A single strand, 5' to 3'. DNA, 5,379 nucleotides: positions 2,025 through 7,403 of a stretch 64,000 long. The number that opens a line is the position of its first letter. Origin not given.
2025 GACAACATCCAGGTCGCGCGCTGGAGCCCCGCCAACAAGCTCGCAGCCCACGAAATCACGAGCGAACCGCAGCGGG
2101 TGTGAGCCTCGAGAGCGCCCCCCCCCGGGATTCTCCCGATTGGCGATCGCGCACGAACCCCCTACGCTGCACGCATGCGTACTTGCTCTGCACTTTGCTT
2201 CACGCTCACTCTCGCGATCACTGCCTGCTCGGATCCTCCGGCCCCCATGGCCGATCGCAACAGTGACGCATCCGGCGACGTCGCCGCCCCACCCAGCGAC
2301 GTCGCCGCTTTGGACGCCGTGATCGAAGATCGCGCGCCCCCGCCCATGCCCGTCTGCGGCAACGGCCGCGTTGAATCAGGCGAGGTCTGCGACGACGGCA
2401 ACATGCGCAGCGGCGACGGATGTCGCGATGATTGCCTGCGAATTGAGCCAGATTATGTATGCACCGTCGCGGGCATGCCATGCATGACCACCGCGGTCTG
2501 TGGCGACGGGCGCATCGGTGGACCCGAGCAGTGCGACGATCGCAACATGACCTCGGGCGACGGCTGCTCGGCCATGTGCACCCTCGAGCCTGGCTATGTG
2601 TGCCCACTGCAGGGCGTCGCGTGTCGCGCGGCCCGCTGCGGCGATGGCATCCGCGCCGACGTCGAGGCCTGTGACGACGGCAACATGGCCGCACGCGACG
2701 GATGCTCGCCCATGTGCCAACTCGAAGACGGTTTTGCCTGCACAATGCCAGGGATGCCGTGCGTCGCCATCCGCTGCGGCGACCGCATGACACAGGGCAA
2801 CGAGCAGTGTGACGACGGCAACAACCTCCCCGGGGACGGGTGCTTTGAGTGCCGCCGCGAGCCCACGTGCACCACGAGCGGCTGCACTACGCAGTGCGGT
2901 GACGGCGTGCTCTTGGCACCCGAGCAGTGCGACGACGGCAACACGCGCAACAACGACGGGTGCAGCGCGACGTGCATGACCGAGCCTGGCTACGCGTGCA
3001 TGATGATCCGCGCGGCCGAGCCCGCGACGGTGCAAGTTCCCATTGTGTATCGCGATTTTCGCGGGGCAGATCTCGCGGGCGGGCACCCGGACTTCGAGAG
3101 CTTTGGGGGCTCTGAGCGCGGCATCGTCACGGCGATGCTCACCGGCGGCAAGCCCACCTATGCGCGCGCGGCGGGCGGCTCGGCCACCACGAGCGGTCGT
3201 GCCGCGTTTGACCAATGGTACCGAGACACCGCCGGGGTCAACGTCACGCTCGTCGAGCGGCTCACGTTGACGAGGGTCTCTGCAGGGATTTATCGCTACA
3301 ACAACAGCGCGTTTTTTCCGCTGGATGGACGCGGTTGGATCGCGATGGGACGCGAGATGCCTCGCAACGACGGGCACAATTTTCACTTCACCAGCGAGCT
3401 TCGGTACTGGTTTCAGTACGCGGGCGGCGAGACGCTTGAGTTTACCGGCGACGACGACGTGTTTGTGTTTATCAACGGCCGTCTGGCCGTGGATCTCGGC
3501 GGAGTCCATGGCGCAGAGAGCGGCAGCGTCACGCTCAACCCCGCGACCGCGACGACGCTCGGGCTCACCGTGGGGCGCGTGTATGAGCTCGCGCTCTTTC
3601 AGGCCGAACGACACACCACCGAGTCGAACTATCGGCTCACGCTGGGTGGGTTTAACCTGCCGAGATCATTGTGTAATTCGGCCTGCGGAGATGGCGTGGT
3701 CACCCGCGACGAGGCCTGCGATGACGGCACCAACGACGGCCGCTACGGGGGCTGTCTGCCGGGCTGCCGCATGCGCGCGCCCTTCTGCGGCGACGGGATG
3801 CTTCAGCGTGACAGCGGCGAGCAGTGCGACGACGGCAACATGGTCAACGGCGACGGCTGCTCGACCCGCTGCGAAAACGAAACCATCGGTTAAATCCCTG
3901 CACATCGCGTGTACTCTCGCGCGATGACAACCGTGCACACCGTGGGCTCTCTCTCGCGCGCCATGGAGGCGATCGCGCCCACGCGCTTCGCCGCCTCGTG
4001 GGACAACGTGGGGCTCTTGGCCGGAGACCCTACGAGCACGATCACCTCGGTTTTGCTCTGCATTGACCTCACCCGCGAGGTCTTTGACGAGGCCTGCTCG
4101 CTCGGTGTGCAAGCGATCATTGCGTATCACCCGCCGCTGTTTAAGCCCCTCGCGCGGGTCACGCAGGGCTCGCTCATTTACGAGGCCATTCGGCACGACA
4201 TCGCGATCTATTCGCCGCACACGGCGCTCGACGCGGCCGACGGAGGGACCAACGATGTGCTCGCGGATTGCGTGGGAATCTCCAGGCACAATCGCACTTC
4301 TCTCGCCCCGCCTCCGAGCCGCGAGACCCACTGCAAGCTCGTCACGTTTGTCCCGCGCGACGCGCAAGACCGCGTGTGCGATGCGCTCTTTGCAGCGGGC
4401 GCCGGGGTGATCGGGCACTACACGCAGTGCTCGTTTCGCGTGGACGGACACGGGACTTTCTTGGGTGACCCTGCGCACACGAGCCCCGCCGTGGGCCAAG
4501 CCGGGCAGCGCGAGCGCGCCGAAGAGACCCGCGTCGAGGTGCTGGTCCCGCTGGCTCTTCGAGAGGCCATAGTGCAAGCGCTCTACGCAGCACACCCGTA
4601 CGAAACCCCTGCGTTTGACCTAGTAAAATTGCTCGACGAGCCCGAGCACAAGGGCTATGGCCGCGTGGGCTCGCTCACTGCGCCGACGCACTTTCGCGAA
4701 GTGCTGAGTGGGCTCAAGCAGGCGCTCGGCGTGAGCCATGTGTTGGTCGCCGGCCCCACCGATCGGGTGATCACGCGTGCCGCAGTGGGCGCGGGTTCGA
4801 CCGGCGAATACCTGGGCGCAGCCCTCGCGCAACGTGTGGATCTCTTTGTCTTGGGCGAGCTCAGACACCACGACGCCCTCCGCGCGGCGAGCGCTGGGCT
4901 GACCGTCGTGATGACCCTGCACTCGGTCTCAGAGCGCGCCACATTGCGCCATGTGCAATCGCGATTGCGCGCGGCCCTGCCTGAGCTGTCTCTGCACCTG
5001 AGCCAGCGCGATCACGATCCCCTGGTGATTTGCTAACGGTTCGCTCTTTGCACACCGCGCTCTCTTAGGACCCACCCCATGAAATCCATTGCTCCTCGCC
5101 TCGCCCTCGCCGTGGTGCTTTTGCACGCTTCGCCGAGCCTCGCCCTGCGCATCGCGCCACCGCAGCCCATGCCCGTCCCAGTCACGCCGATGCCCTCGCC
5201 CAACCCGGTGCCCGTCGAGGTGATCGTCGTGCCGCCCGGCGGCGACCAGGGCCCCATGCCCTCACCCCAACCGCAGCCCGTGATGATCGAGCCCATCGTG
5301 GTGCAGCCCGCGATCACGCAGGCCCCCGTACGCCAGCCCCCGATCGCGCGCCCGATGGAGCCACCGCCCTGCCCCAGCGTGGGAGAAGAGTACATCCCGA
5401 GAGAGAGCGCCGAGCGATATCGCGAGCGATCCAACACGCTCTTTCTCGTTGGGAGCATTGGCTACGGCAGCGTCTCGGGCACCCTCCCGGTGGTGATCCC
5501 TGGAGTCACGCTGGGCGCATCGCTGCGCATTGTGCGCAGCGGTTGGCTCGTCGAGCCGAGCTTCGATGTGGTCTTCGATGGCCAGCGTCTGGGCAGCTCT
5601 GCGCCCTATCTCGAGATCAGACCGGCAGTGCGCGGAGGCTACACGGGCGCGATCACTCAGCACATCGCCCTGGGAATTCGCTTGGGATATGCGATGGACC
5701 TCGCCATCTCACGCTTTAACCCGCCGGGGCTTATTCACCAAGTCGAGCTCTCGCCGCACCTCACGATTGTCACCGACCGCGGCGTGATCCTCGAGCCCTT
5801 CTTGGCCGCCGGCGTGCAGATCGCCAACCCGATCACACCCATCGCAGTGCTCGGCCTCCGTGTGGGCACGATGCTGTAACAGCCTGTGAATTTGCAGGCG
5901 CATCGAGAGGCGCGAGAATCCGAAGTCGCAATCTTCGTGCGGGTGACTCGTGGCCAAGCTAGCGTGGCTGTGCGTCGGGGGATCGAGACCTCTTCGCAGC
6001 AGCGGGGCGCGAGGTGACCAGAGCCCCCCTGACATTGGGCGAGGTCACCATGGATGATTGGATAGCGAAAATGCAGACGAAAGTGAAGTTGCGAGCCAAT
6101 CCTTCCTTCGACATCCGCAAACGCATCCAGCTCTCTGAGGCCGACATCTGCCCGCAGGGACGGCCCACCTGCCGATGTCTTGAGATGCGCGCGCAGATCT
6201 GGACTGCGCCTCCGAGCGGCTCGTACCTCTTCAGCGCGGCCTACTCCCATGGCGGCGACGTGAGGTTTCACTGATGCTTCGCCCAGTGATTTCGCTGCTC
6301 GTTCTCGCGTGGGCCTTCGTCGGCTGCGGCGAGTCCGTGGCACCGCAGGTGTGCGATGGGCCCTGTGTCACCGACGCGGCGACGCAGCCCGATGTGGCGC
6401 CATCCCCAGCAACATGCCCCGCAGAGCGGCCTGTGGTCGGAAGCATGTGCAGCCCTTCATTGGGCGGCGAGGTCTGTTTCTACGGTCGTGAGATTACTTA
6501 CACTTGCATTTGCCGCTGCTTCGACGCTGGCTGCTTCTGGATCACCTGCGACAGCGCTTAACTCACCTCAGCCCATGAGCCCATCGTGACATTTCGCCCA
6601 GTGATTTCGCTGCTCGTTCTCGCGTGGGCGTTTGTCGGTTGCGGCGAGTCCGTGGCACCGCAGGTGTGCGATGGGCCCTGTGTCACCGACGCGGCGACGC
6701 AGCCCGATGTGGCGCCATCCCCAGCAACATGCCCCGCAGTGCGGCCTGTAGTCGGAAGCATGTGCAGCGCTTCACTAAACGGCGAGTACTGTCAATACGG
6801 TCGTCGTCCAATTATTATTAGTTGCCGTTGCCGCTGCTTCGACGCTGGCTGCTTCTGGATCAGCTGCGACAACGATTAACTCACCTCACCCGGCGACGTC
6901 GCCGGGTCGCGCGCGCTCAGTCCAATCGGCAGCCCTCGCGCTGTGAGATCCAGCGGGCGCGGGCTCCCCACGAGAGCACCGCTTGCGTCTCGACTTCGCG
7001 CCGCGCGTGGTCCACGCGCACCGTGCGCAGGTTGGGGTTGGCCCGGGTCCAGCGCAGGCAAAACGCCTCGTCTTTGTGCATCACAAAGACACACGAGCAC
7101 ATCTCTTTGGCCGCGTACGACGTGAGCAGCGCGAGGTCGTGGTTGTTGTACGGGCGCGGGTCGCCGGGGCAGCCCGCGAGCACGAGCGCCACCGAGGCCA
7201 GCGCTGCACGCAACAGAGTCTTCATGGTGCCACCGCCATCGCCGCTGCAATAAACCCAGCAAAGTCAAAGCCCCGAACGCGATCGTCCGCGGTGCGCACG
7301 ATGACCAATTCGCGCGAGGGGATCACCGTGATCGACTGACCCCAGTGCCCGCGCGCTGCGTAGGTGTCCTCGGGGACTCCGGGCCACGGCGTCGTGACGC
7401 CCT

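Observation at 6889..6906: Perfect palindrome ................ is massively over-represented (5 perfect copies plus partials; expected about 0.001)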

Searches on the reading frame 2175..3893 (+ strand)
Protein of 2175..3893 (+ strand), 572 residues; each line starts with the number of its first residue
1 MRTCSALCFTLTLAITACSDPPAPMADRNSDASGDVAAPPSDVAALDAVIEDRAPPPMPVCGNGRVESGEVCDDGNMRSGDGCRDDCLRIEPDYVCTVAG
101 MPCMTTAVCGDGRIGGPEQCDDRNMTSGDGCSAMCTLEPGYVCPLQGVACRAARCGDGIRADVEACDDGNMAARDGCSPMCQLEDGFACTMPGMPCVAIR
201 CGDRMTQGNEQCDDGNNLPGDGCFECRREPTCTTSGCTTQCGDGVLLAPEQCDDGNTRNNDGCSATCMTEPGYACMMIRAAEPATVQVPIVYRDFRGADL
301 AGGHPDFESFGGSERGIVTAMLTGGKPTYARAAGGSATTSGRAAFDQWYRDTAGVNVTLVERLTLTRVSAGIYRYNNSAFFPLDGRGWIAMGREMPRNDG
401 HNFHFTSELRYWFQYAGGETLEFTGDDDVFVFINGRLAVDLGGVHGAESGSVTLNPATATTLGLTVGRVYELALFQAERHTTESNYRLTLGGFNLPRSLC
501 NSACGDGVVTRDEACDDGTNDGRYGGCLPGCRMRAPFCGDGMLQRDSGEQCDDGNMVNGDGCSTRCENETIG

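Call 8: search_protein_families(library=pfam, proteins=[window:2175-3893:+])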
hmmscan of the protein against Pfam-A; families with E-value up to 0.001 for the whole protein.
window:2175-3893:+ (572 aa): 2 families
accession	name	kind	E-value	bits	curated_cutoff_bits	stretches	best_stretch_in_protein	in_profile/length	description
PF13948.11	DUF4215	-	1e-49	167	27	7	200-226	20-46/47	Domain of unknown function (DUF4215)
PF07691.17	PA14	-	9.7e-07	29.1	24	1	417-485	60-127/147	PA14 domain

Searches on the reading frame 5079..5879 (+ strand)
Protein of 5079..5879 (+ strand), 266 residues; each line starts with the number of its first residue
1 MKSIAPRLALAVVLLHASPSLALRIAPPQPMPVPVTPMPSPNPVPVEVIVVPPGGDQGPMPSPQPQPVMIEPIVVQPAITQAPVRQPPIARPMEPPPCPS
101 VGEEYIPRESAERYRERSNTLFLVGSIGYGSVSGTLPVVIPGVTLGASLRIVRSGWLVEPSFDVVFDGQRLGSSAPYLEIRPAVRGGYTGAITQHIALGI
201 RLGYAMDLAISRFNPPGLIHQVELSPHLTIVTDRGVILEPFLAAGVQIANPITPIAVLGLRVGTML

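Call 20: find_encoding_contigs(protein=window:5079-5879:+, flank=10000, max_places=3)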
Protein window:5079-5879:+ (266 aa): 1 contig read that carries it; 1 place shown.
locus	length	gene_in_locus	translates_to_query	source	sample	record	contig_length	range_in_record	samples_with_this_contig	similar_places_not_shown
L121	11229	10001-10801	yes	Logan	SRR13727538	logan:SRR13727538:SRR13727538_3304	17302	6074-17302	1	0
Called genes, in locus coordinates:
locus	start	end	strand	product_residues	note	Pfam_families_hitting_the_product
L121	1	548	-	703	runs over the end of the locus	PF04885:Stig1 (weak), PF06739:SBBP (faint)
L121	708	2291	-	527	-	PF18911:PKD_4 (faint), PF22352:K319L-like_PKD (faint)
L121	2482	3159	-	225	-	PF09837:DUF2064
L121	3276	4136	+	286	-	PF01048:PNP_UDP_1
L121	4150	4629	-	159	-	-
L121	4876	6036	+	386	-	PF00149:Metallophos (faint)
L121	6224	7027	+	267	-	PF00487:FA_desaturase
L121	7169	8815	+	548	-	PF13948:DUF4215, PF07691:PA14 (weak), PF13948:DUF4215 (weak)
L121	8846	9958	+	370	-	PF01784:DUF34_NIF3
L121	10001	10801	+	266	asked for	-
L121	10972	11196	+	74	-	-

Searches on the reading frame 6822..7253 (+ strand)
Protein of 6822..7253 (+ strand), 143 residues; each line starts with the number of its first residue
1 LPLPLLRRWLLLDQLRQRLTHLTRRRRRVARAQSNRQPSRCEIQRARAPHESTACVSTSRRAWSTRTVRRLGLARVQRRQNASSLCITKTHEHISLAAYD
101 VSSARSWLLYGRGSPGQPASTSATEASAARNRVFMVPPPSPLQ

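Call 24: search_protein_families(library=pfam, max_evalue=0.1, proteins=[window:6822-7253:+])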
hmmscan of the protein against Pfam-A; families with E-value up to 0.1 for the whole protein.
window:6822-7253:+ (143 aa): 0 families
